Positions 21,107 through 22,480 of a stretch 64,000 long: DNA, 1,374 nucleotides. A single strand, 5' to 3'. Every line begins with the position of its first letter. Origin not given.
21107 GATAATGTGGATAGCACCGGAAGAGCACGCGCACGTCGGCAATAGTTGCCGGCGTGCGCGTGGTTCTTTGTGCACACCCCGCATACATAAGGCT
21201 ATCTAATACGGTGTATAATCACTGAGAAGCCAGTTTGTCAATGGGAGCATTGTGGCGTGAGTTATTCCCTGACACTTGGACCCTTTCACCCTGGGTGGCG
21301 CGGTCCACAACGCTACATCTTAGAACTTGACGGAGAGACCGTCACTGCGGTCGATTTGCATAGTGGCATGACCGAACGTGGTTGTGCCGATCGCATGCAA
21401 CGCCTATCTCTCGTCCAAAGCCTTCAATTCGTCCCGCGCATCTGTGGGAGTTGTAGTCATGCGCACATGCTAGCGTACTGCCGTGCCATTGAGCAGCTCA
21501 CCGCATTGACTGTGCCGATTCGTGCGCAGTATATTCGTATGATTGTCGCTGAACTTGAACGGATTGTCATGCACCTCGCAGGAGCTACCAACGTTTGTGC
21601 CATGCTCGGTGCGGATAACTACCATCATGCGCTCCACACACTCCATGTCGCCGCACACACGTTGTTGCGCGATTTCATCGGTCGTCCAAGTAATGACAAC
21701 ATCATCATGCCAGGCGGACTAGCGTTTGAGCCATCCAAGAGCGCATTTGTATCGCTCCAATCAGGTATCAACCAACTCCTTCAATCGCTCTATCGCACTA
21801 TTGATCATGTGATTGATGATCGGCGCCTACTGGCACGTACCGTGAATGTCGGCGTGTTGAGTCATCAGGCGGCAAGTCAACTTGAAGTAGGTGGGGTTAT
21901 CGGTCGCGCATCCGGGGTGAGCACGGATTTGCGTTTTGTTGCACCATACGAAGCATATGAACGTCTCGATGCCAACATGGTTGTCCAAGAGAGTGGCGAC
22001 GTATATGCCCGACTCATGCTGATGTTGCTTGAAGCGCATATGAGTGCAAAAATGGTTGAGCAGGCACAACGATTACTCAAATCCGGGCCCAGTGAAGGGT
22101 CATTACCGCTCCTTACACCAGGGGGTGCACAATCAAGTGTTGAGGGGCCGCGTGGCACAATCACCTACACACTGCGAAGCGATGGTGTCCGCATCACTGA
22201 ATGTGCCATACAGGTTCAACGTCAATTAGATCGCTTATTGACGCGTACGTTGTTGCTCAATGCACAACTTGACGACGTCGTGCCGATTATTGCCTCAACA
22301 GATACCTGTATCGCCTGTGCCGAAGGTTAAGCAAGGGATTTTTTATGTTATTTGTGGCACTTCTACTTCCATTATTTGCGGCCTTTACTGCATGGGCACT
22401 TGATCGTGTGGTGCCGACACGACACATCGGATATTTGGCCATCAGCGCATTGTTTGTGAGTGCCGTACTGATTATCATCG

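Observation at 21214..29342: Eight-gene operon: stripped-down group-4 [NiFe]-hydrogenase / complex-I-like module with no NuoC or NuoI partner, followed directly by an ABC pair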

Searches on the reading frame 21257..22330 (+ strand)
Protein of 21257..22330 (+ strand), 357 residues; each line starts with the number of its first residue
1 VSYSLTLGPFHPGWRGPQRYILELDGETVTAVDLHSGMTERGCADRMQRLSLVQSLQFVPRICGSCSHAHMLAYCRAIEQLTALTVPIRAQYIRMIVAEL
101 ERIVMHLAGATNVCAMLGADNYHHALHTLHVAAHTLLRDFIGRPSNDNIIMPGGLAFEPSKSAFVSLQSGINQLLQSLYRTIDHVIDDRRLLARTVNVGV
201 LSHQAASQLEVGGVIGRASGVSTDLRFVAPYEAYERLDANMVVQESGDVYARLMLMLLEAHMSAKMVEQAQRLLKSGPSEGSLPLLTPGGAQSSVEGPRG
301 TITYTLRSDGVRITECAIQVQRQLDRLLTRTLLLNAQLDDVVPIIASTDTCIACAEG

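Call 3: search_protein_families(library=pfam, proteins=[window:21257-22330:+], max_evalue=0.1)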
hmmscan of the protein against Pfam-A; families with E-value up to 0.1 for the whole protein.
window:21257-22330:+ (357 aa): 3 families
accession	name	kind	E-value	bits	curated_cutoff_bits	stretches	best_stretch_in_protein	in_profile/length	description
PF00346.24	Complex1_49kDa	-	3.2e-32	112.1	24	2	138-279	23-164/271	Respiratory-chain NADH dehydrogenase, 49 Kd subunit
PF00374.24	NiFeSe_Hases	-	1.4e-07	31.3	25.8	1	56-104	16-64/508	Nickel-dependent hydrogenase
PF14559.12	TPR_19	-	0.016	16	25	1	233-280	10-54/68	Tetratricopeptide repeat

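Call 4: search_protein_families(library=ncbifam, proteins=[window:21257-22330:+], max_evalue=0.1)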
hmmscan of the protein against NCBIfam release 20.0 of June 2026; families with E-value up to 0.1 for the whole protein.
window:21257-22330:+ (357 aa): 14 families
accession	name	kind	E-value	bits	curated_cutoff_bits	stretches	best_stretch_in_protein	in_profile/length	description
NF004739.1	PRK06075.1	equivalog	4.8e-59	200.1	360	1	4-278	2-276/384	NADH-quinone oxidoreductase subunit D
TIGR01962.1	NuoD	equivalog_domain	1.5e-53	182.1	459.35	1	3-282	3-282/386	NADH dehydrogenase (quinone) subunit D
NF008974.0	PRK12322.1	equivalog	6.1e-43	147.2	522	1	4-351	8-360/366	NADH-quinone oxidoreductase subunit D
NF040602.1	F420_dehyd_FpoD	exception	8.7e-42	143.5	600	1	5-353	10-368/372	F420H2 dehydrogenase subunit FpoD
NF009808.0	PRK13292.1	equivalog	1.2e-31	109.4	1156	1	4-276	409-681/791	NADH-quinone oxidoreductase subunit B/C/D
NF008728.0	PRK11742.1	equivalog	1.2e-30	106.4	840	1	5-295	217-507/598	NADH-quinone oxidoreductase subunit C/D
NF005649.0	PRK07415.1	equivalog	5.1e-30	104.8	583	1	5-280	13-289/394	NAD(P)H-quinone oxidoreductase subunit H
NF007778.0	PRK10467.1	equivalog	1.5e-08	33.4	969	1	33-115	31-113/567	hydrogenase 2 large subunit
NF045518.1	H2_NiFeSe_large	exception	2.2e-05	23.5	780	1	28-97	26-94/485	NiFeSe hydrogenase large subunit HysA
NF007550.0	PRK10170.1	equivalog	3.9e-05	22.2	1101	1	25-101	38-114/597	Ni/Fe-hydrogenase large subunit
NF033181.1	NiFeSe_hydrog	equivalog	4.1e-05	22.7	600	1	25-99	23-96/507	nickel-dependent hydrogenase large subunit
TIGR03295.1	frhA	equivalog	8.2e-05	21.7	392.5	1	56-106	56-106/412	coenzyme F420 hydrogenase subunit alpha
NF041785.2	VhuA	equivalog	0.00078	18.1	800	1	57-98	55-96/418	F420-non-reducing hydrogenase Vhu subunit A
NF040832.1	sulfhyd_HydA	equivalog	0.05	12.7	880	0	54-96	53-95/426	NADPH-dependent hydrogenase/sulfhydrogenase 1 subunit alpha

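Call 6: find_homologous_proteins(query=window:21257-22330:+)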
Query window:21257-22330:+ (357 aa): 250 proteins with E <= 0.001 among 4289 candidates; the best 120 are listed.
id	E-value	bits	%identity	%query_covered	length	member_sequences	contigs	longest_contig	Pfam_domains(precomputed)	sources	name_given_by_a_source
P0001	2.3e-232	788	100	100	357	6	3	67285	PF00374.25,PF00346.25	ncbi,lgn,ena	-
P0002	7.4e-209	711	88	100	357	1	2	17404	PF00374.25,PF00346.25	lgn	-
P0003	4.1e-207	705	88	100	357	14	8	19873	PF00374.25,PF00346.25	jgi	jgi:Ni,Fe-hydrogenase III large subunit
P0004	2.0e-204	696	85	100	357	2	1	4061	PF00374.25,PF00346.25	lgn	-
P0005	3.5e-202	689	85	100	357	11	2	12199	PF00374.25,PF00346.25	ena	-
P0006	9.0e-202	687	84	100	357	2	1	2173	PF00374.25,PF00346.25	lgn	-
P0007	4.3e-200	682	84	100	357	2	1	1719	PF00374.25,PF00346.25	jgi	-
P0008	8.0e-184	628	84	94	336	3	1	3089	PF00374.25,PF00346.25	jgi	jgi:Ni,Fe-hydrogenase III large subunit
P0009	2.7e-154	531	85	80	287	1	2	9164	PF00346.25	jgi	jgi:NADH:ubiquinone oxidoreductase subunit D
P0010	2.9e-148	512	65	100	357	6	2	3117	PF00374.25,PF00346.25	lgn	-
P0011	1.6e-147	509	64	100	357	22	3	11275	PF00374.25,PF00346.25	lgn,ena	-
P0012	5.0e-144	498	63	100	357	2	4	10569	PF00374.25,PF00346.25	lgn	-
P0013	6.3e-144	497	63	100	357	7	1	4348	PF00346.25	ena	-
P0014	1.2e-143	496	62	100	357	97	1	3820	PF00346.25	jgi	-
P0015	6.6e-143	494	62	100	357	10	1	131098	PF00374.25,PF00346.25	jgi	-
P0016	6.5e-142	491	62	100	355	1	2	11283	PF00374.25,PF00346.25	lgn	-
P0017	1.0e-141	490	61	100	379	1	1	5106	PF00374.25,PF00346.25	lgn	-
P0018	3.8e-141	488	61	100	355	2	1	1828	PF00346.25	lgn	-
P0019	4.9e-141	488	61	100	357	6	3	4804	PF00374.25,PF00346.25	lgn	-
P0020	2.8e-138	479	61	100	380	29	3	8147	PF00346.25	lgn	-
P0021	3.3e-136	472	60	100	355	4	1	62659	PF00374.25,PF00346.25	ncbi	-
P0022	7.1e-121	422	54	100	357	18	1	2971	PF00346.25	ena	-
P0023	1.4e-118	414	53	100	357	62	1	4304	PF00374.25,PF00346.25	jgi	jgi:Ni,Fe-hydrogenase III large subunit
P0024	3.0e-118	413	53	100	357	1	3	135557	PF00374.25,PF00346.25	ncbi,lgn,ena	-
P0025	5.8e-117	409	53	100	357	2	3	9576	PF00374.25,PF00346.25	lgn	-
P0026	1.3e-114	401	53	100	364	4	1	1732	PF00374.25,PF00346.25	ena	-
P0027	5.5e-102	359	50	94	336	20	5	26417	PF00374.25,PF00346.25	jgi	jgi:Ni,Fe-hydrogenase III large subunit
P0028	2.9e-100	354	60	80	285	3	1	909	PF00346.25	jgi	-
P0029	7.1e-97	343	50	100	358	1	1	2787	PF00374.25,PF00346.25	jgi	jgi:Ni,Fe-hydrogenase III large subunit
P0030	7.1e-97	343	63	73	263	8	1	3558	PF00346.25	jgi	jgi:Ni,Fe-hydrogenase III large subunit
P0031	8.2e-97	342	48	100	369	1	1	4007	PF00374.25,PF00346.25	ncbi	-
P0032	1.2e-96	342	49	100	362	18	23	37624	PF00374.25,PF00346.25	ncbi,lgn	-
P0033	1.6e-96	342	50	100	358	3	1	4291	PF00374.25,PF00346.25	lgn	-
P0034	1.4e-95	338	49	100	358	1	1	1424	PF00374.25,PF00346.25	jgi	jgi:Ni,Fe-hydrogenase III large subunit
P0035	1.4e-95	338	50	100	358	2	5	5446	PF00346.25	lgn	-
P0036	2.1e-95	338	50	100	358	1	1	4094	PF00374.25,PF00346.25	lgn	-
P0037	2.9e-95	337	49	100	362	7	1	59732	PF00374.25,PF00346.25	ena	-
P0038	4.5e-95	337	50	100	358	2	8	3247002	PF00374.25,PF00346.25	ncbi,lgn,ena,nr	ncbi:MAG: nickel-dependent hydrogenase large subunit [Kouleothrix sp.]|nr:nickel-dependent hydrogena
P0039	2.3e-94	334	50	100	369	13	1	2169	PF00374.25,PF00346.25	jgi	jgi:ech hydrogenase subunit E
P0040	3.2e-94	334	49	100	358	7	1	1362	PF00374.25,PF00346.25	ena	-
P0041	4.6e-94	333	49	100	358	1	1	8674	PF00374.25,PF00346.25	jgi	jgi:Ni,Fe-hydrogenase III large subunit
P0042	5.0e-94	333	54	79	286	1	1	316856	PF00374.25,PF00346.25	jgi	jgi:Ni,Fe-hydrogenase III large subunit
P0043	1.4e-93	332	49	100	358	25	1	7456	PF00374.25,PF00346.25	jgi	jgi:Ni,Fe-hydrogenase III large subunit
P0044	1.6e-93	332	49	100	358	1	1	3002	PF00374.25,PF00346.25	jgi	jgi:ech hydrogenase subunit E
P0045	1.8e-93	332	48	100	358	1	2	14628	PF00374.25,PF00346.25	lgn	-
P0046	1.8e-93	331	49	100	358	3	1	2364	PF00374.25,PF00346.25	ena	-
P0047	5.0e-93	330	48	100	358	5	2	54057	PF00374.25,PF00346.25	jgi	jgi:ech hydrogenase subunit E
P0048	1.2e-92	329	48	100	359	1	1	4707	PF00374.25,PF00346.25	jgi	jgi:Ni,Fe-hydrogenase III large subunit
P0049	1.2e-92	329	49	100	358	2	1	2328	PF00346.25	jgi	jgi:ech hydrogenase subunit E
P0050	1.5e-92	328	48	100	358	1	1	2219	PF00374.25,PF00346.25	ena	-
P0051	1.6e-92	328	48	100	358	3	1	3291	PF00374.25,PF00346.25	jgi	jgi:Ni,Fe-hydrogenase III large subunit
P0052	2.4e-92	328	49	100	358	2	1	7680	PF00374.25,PF00346.25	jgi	jgi:Ni,Fe-hydrogenase III large subunit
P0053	2.5e-92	328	47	100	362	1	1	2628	PF00374.25,PF00346.25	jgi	jgi:Ni,Fe-hydrogenase III large subunit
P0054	2.7e-92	328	48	100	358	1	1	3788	PF00374.25,PF00346.25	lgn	-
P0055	3.0e-92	327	48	100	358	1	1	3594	PF00374.25,PF00346.25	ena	-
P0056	4.5e-92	327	47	100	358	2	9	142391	PF00346.25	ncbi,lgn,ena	-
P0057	7.5e-92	326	49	100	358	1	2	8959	PF00374.25,PF00346.25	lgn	-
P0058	7.8e-92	326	49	100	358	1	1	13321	PF00374.25,PF00346.25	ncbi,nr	ncbi:MAG TPA: NADH-quinone oxidoreductase subunit D [Roseiflexaceae bacterium]|nr:NADH-quinone oxido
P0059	1.2e-91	325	47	100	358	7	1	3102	PF00374.25,PF00346.25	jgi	jgi:Ni,Fe-hydrogenase III large subunit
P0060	1.8e-91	325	48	100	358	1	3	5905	PF00374.25,PF00346.25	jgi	jgi:ech hydrogenase subunit E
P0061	2.1e-91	325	47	100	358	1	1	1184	PF00346.25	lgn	-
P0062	2.3e-91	325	48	100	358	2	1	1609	PF00346.25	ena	-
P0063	7.0e-91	323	48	100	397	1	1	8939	PF00346.25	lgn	-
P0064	8.1e-91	323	47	100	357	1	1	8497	PF00374.25,PF00346.25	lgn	-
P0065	1.5e-90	322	47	100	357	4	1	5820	PF00374.25,PF00346.25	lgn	-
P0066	5.8e-90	320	48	100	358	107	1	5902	PF00346.25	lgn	-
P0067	4.8e-89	317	47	100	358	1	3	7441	PF00374.25,PF00346.25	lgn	-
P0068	7.1e-89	316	47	98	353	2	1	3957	PF00374.25,PF00346.25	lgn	-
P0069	8.0e-89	316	48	100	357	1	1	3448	PF00346.25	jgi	jgi:Ni,Fe-hydrogenase III large subunit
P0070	1.4e-88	315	46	100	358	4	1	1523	PF00374.25,PF00346.25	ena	-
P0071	1.6e-88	315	49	100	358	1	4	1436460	PF00346.25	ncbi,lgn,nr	ncbi:MAG: NADH-quinone oxidoreductase subunit D [Roseiflexus sp.]|nr:NADH-quinone oxidoreductase sub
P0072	2.9e-88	314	47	100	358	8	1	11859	PF00374.25,PF00346.25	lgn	-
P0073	1.4e-87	312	46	100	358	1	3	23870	PF00346.25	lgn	-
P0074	4.4e-87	311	47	100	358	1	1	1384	PF00346.25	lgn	-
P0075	9.2e-87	309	45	100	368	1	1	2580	PF00374.25,PF00346.25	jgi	jgi:Ni,Fe-hydrogenase III large subunit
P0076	1.0e-86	309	46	100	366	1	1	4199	PF00374.25,PF00346.25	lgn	-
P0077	1.6e-86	309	46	100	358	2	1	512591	PF00346.25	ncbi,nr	ncbi:NADH-quinone oxidoreductase subunit D [Chloroflexia bacterium SDU3-3]|nr:NADH-quinone oxidoredu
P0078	2.0e-86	308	47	100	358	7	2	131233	PF00346.25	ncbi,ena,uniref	ncbi:NADH-quinone oxidoreductase subunit D [Roseiflexus castenholzii]|uniref:hydrogenase large subun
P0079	2.3e-86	308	48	100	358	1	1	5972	PF00346.25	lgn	-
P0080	1.8e-85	305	46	100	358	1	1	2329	PF00374.25,PF00346.25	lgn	-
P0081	3.7e-85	304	48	100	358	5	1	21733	PF00346.25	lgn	-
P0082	1.4e-84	302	43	100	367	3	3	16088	PF00374.25,PF00346.25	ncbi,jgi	jgi:Ni,Fe-hydrogenase III large subunit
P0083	1.9e-84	302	47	100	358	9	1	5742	PF00346.25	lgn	-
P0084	3.2e-84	301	47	100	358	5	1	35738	PF00346.25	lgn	-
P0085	4.2e-84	301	48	100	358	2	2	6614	PF00346.25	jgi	-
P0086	2.5e-83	298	47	98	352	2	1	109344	PF00346.25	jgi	jgi:Ni,Fe-hydrogenase III large subunit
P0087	1.5e-82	296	45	100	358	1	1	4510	PF00374.25,PF00346.25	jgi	-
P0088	1.2e-79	286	42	99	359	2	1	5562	PF00374.25,PF00346.25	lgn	-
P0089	3.5e-79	285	47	94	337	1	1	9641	PF00374.25,PF00346.25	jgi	jgi:Ni,Fe-hydrogenase III large subunit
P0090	1.7e-70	256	39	100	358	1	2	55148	PF00346.25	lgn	-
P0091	2.3e-62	229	37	100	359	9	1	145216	PF00346.25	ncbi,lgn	-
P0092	6.7e-61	224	38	99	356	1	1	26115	PF00346.25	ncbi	-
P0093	1.2e-55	207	39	99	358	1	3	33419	PF00374.25,PF00346.25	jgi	jgi:Ni,Fe-hydrogenase III large subunit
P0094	9.2e-53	198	34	100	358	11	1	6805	PF00346.25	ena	-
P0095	1.4e-51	194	34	99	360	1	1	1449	PF00374.25,PF00346.25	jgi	jgi:NADH-quinone oxidoreductase subunit D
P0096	4.3e-48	182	45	69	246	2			PF00346.25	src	-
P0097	1.5e-47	181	34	99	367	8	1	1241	PF00374.25,PF00346.25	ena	-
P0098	1.0e-44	171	32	100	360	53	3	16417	PF00374.25,PF00346.25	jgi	jgi:Ni,Fe-hydrogenase III large subunit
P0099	2.0e-44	170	32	100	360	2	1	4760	PF00374.25,PF00346.25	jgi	jgi:Ni,Fe-hydrogenase III large subunit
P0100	9.3e-43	165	32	99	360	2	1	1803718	PF00374.25,PF00346.25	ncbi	-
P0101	1.2e-41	161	31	99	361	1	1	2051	PF00374.25,PF00346.25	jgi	jgi:Ni,Fe-hydrogenase III large subunit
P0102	2.2e-41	160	31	99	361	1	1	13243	PF00374.25,PF00346.25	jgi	jgi:NADH-quinone oxidoreductase subunit D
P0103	3.4e-40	156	31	99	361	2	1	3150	PF00374.25,PF00346.25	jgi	jgi:Ni,Fe-hydrogenase III large subunit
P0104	6.8e-40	155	29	98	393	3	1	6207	PF00374.25,PF00346.25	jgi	-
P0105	9.5e-40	155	34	84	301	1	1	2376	PF00374.25,PF00346.25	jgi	jgi:Ni,Fe-hydrogenase III large subunit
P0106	1.6e-39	154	29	99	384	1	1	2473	PF00374.25,PF00346.25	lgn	-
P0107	1.7e-39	154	30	98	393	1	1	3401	PF00374.25,PF00346.25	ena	-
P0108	4.1e-39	153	29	98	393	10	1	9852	PF00374.25,PF00346.25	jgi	jgi:membrane-bound hydrogenase subunit alpha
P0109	4.9e-39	153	31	99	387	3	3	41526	PF00374.25,PF00346.25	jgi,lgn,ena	-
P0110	1.2e-38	151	30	98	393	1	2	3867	PF00374.25,PF00346.25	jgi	jgi:NADH-quinone oxidoreductase subunit D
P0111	1.5e-38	151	29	98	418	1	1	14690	PF00374.25,PF00346.25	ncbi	ncbi:MAG: nickel-dependent hydrogenase large subunit [Halorhabdus sp.]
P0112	1.7e-38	151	29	98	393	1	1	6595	PF00374.25,PF00346.25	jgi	jgi:NADH-quinone oxidoreductase subunit D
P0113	4.0e-38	150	29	98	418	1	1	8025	PF00374.25,PF00346.25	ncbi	ncbi:MAG: nickel-dependent hydrogenase large subunit [Haloferacaceae archaeon]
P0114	7.7e-38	149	29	98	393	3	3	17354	PF00374.25,PF00346.25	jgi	jgi:NADH-quinone oxidoreductase subunit D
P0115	9.0e-38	148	28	98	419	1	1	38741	PF00374.25,PF00346.25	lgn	-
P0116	1.6e-37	148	28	98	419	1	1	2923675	PF00374.25,PF00346.25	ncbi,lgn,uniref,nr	ncbi:NADH-quinone oxidoreductase subunit D [Halorhabdus sp. SVX81]|uniref:hydrogenase large subunit 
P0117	1.9e-37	147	31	99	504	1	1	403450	PF00374.25,PF00329.26,PF00346.25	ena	-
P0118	2.0e-37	147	28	98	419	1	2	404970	PF00374.25,PF00346.25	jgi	-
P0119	2.1e-37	147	28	98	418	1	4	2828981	PF00374.25,PF00346.25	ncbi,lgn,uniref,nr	ncbi:nickel-dependent hydrogenase large subunit [Halorhabdus sp. BNX81]|uniref:hydrogenase large sub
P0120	4.2e-37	146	27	98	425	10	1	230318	PF00374.25,PF00346.25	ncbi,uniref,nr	ncbi:hydrogenase large subunit [Halorhabdus rudnickae]|uniref:hydrogenase large subunit n=1 Tax=Halo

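Call 7: find_encoding_contigs(protein=P0078, flank=10000, max_places=2)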
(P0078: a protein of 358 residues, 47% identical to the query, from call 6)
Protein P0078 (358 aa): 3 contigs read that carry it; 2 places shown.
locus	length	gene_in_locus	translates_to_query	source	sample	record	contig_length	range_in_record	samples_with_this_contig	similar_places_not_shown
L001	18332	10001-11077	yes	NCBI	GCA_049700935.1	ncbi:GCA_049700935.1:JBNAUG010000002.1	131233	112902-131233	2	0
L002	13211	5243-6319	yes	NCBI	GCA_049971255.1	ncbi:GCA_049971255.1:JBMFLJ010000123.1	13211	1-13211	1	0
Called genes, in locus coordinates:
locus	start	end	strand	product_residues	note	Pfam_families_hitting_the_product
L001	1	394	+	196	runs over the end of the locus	PF00149:Metallophos, PF12850:Metallophos_2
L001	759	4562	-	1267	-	PF00535:Glycos_transf_2, PF13641:Glyco_tranf_2_3, PF13632:Glyco_trans_2_3, PF20706:GT4-conflict (weak), PF00534:Glycos_transf_1, PF13692:Glyco_trans_1_4, PF00534:Glycos_transf_1, PF13692:Glyco_trans_1_4 (weak), +1 more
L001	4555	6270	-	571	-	PF00534:Glycos_transf_1 (weak), PF13692:Glyco_trans_1_4 (weak)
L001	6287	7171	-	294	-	PF13489:Methyltransf_23, PF13649:Methyltransf_25, PF13847:Methyltransf_31 (weak), PF08241:Methyltransf_11, PF08242:Methyltransf_12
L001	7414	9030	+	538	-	-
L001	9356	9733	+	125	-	PF01243:PNPOx_N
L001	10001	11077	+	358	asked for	PF00346:Complex1_49kDa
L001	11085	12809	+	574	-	-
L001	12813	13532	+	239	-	-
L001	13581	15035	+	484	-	PF00361:Proton_antipo_M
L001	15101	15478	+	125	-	PF01058:Oxidored_q6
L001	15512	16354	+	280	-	-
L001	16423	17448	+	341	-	PF00005:ABC_tran, PF13304:AAA_21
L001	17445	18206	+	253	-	-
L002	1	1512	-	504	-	PF00534:Glycos_transf_1 (weak), PF13692:Glyco_trans_1_4 (weak)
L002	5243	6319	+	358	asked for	PF00346:Complex1_49kDa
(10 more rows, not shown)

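Call 8: find_encoding_contigs(protein=P0001, flank=10000, max_places=3)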
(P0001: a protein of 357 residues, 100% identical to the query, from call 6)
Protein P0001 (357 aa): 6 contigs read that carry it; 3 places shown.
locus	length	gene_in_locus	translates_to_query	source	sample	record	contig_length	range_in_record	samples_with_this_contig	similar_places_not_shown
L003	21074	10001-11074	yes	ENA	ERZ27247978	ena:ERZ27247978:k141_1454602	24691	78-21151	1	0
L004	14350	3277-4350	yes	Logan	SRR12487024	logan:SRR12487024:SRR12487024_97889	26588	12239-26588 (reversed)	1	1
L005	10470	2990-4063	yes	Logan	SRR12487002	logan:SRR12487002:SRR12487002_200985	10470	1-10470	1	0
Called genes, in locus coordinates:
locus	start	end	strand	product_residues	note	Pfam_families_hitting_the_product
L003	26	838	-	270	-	PF01557:FAA_hydrolase (weak)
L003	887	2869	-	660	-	PF22422:MGH1-like_GH (faint)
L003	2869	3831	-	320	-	PF01557:FAA_hydrolase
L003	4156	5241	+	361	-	PF13428:TPR_14 (faint)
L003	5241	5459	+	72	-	-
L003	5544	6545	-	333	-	PF00296:Bac_luciferase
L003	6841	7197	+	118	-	PF06170:DUF983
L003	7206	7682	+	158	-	PF12867:DinB_2 (weak)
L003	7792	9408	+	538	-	PF12072:RNase_Y_N, PF00013:KH_1 (weak), PF01966:HD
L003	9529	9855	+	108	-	PF04232:SpoVS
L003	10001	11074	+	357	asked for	PF00374:NiFeSe_Hases (weak), PF00346:Complex1_49kDa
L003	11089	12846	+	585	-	PF00361:Proton_antipo_M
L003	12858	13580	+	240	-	-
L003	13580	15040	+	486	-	PF00361:Proton_antipo_M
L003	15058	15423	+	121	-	PF01058:Oxidored_q6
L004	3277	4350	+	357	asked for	PF00374:NiFeSe_Hases (weak), PF00346:Complex1_49kDa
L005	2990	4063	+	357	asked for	PF00374:NiFeSe_Hases (weak), PF00346:Complex1_49kDa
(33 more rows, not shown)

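Call 14: find_related_loci(query=A2, collection=genome_contigs, flank=10000)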
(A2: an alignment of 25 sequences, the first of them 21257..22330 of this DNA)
Query A2 (357 aa) in genome_contigs; peptide patterns used: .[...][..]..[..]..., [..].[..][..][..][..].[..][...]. (x = any residue, [..] = any of these).
383 stretches matched a pattern; 110 encode a relative of the query (tblastn E <= 1e-3); the best 80 are kept; 79 distinct loci.
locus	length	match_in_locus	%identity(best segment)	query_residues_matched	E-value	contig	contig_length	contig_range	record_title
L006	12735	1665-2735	96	1-357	0e+0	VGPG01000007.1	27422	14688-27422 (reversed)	MAG: Chloroflexi bacterium isolate K_Offshore_surface_m1_220 K_Offshore_surface_m1_220_Ga0194130_10002372, whole genome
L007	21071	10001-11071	88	1-357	0e+0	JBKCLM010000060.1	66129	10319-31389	MAG: Chloroflexota bacterium isolate samp_450_semibin_629 samp_450_321889, whole genome shotgun sequence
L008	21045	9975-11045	84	1-357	0e+0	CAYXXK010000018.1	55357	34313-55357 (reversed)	MAG TPA_asm: uncultured Klebsiella sp. isolate SRP278252_co1_775 genome assembly, contig: NODE_760_length_55357_cov_5.82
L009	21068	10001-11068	64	1-356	2e-156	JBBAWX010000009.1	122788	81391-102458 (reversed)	MAG: Roseiflexaceae bacterium isolate EUL_360 ctg9-EUL_360, whole genome shotgun sequence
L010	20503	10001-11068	63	1-356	1e-155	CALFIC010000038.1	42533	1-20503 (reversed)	MAG TPA_asm: uncultured Chloroflexi bacterium isolate SRR6231140_bin.70_CONCOCT_v1.1_MAG genome assembly, contig: ERZ650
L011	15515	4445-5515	84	1-357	0e+0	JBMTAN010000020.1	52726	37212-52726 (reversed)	MAG: Roseiflexaceae bacterium isolate LKB_V5_S17_100percent_par_LKB_V5_S17_metabat.28 NODE_342_length_52726_cov_9.560840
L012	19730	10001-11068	60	1-356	1e-149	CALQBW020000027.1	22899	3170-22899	MAG: Singulisphaera sp. GP187 isolate HRS-HS13-bin-108 genome assembly, contig: HRSG-H13-C3361, whole genome shotgun seq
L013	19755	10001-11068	63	1-356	6e-148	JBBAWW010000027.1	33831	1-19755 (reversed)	MAG: Roseiflexaceae bacterium isolate EUL_359 ctg27-EUL_359, whole genome shotgun sequence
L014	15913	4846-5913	63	1-356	1e-146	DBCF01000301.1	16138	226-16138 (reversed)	MAG TPA_asm: Roseiflexaceae bacterium UBA965 UBA965_contig_32949, whole genome shotgun sequence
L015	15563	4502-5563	60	1-356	1e-143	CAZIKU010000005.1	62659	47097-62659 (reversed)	MAG TPA_asm: uncultured Klebsiella sp. isolate SRP193358_co1_781 genome assembly, contig: NODE_738_length_62659_cov_6.16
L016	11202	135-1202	63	1-356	4e-143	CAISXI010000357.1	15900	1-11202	MAG: uncultured Roseiflexaceae bacterium isolate Erken-D4_bin-0303 genome assembly, contig: bin-0303:357/540, whole geno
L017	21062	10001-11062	61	1-356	3e-138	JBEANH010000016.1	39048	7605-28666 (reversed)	MAG: Chloroflexota bacterium isolate lowercolorado_2019_sw_WHONDRS-S19S_0063_F_bin.10 scaffold_55, whole genome shotgun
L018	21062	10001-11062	60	1-356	1e-134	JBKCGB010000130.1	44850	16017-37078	MAG: Roseiflexaceae bacterium isolate samp_516_metabat2_84 samp_516_987539, whole genome shotgun sequence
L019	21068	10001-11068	54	1-356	2e-129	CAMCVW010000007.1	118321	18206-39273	MAG: Thermoflexus hugenholtzii JAD2 isolate MH-08apr19-18 genome assembly, contig: MH-08apr19-C251, whole genome shotgun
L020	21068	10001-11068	53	1-356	4e-126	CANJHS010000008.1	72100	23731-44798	MAG: Roseiflexaceae bacterium isolate RH-23may17-1005 genome assembly, contig: RH-23may17-C2552, whole genome shotgun se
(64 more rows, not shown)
